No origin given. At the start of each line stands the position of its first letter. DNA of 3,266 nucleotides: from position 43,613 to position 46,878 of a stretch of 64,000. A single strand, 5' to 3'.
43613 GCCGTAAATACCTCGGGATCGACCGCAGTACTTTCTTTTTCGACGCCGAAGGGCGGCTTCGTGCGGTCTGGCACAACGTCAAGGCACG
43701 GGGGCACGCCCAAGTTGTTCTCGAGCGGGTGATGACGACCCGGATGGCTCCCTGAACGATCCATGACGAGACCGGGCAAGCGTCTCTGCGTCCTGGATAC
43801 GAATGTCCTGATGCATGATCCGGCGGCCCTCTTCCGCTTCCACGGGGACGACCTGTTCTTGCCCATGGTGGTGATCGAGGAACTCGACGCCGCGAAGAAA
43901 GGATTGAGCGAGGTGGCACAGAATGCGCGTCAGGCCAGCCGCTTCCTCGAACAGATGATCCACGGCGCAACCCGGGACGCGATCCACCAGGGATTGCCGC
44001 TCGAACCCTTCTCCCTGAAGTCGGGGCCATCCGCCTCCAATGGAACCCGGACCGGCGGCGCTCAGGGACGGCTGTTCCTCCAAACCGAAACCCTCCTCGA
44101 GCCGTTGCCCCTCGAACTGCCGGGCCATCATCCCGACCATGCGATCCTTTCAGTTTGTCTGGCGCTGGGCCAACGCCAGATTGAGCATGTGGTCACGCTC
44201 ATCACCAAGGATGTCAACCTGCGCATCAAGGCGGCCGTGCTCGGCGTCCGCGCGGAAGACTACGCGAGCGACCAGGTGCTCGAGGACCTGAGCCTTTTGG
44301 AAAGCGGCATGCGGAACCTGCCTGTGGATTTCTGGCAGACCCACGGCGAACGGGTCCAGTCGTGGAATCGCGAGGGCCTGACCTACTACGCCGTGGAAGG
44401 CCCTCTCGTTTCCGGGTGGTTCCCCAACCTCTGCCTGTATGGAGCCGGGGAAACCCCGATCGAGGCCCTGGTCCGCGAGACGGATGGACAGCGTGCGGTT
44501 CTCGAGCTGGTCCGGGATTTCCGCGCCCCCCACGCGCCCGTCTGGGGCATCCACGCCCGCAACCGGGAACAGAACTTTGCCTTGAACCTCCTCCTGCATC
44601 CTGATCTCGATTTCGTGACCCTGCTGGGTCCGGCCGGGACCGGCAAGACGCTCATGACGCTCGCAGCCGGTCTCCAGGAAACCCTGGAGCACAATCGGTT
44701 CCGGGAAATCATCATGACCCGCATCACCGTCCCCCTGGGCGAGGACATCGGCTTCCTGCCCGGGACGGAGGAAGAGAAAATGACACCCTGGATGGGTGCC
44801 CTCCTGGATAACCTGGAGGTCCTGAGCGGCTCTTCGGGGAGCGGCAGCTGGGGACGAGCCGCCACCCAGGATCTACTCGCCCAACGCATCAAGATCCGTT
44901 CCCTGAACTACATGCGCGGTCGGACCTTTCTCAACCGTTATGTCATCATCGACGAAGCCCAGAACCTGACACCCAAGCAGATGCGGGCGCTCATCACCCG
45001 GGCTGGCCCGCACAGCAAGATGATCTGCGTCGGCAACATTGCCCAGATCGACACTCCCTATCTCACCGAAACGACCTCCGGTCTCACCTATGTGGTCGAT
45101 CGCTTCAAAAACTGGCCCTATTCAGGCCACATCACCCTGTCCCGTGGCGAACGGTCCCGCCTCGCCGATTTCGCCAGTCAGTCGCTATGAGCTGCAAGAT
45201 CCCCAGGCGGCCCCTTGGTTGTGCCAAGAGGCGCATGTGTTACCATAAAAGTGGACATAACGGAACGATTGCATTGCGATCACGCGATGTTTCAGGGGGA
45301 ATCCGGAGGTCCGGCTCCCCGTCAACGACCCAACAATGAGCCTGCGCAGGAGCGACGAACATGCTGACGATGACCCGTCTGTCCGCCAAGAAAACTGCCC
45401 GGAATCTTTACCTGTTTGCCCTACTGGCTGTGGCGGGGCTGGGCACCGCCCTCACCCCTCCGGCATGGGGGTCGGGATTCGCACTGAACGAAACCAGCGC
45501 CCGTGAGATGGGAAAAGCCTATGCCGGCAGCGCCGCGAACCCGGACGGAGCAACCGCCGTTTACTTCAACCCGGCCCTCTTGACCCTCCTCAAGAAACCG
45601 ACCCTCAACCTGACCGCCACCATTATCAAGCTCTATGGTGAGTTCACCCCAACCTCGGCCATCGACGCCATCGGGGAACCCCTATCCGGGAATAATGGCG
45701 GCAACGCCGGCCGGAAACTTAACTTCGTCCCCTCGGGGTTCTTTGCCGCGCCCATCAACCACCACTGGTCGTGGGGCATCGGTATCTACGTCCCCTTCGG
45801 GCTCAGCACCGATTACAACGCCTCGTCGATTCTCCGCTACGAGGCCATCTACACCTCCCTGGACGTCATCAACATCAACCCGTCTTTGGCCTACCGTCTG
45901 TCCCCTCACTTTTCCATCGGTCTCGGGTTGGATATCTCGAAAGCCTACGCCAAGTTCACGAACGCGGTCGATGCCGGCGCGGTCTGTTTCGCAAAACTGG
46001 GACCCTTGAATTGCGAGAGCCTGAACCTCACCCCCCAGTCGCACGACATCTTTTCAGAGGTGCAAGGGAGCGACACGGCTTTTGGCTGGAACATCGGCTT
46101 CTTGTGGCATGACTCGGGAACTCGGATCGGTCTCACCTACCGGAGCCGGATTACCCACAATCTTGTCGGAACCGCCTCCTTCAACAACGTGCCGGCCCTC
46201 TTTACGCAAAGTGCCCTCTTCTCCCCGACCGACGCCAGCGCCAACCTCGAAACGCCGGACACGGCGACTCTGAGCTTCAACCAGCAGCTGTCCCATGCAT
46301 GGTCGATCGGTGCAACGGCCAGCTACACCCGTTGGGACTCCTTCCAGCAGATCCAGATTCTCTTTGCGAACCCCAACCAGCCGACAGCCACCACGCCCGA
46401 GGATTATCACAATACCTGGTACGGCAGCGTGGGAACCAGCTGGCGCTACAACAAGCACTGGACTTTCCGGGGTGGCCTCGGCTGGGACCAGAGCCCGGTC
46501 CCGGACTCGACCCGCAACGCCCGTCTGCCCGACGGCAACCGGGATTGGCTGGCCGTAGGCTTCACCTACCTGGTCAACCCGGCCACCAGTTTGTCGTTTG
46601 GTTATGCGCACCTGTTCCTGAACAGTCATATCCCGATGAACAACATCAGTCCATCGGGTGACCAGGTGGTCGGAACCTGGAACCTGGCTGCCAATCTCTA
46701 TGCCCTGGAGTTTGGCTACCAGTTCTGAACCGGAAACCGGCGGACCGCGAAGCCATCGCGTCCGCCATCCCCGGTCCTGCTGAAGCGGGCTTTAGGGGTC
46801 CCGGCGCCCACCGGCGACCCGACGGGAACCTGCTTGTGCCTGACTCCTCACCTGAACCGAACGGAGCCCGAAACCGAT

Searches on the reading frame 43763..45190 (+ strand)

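Call 36: search_protein_families(library=pfam, proteins=[window:43763-45190:+], max_evalue=0.0001)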
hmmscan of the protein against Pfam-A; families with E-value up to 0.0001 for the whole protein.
window:43763-45190:+ (475 aa): 5 families
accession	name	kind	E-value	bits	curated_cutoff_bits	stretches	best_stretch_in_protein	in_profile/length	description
PF02562.22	PhoH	-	6.7e-47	160.1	27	1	263-461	2-188/205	PhoH-like protein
PF13638.12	PIN_4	-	2.4e-31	109.2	21.9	1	9-167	1-131/132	PIN domain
PF13604.12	AAA_30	-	3e-07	30.8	27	1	267-429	3-128/191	AAA domain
PF13401.12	AAA_22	-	8.9e-06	26.5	27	1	284-414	7-108/130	AAA domain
PF13245.12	AAA_19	-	2.8e-05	24.7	25.1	0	385-429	85-129/134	AAA domain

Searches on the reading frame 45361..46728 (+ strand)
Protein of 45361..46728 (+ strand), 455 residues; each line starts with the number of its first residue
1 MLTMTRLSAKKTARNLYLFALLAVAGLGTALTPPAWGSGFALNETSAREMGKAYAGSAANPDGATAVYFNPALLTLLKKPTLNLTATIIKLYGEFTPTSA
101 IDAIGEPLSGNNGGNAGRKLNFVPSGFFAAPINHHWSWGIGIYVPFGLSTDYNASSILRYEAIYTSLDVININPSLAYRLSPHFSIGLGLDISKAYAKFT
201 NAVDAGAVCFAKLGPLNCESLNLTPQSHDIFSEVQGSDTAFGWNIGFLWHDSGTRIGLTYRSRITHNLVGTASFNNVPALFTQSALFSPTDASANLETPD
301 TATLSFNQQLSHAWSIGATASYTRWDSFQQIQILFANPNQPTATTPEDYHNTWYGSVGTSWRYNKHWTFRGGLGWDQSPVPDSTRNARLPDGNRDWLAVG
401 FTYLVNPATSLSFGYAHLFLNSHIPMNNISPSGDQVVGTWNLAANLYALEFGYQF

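Call 36: search_protein_families(library=pfam, proteins=[window:45361-46728:+], max_evalue=0.0001)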
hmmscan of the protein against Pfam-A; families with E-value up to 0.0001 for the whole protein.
window:45361-46728:+ (455 aa): 2 families
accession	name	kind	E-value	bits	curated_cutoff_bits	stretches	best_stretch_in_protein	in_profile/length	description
PF03349.22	Toluene_X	-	5.8e-96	322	29.7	1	31-455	4-421/421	Outer membrane protein transport protein (OMPP1/FadL/TodX)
PF10677.15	DUF2490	-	9.3e-06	25.9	29.8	0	155-202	22-60/186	Protein of unknown function (DUF2490)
